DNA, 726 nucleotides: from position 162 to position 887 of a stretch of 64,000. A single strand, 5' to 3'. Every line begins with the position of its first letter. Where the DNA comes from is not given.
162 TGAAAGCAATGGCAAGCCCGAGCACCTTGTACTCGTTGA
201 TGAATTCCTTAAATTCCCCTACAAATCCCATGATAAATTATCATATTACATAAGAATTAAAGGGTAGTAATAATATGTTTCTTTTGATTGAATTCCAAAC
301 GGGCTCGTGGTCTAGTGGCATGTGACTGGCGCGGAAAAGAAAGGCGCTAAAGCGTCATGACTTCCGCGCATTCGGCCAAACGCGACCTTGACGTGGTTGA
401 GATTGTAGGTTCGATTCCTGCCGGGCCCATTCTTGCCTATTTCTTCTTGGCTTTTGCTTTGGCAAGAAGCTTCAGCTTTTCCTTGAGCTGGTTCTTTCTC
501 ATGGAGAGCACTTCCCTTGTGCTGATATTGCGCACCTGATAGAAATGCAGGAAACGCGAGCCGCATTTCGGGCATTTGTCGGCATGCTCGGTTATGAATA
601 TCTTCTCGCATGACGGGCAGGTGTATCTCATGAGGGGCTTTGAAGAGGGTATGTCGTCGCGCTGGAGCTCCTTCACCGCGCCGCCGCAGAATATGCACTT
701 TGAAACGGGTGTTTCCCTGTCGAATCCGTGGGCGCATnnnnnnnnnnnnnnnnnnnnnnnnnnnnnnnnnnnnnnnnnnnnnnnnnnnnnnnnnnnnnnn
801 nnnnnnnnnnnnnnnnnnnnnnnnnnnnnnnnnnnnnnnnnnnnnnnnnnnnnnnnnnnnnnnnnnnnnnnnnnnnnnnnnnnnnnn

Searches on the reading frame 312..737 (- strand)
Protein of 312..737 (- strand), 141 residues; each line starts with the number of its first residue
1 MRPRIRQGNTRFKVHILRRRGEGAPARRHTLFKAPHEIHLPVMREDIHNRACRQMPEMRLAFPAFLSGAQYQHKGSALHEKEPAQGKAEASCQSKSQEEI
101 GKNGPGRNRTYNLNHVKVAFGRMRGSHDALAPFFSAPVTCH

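Call 68: find_encoding_contigs(protein=window:312-737:-, flank=10000, max_places=3)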
Protein window:312-737:- (141 aa): no gene with exactly this product is on record in the collection.
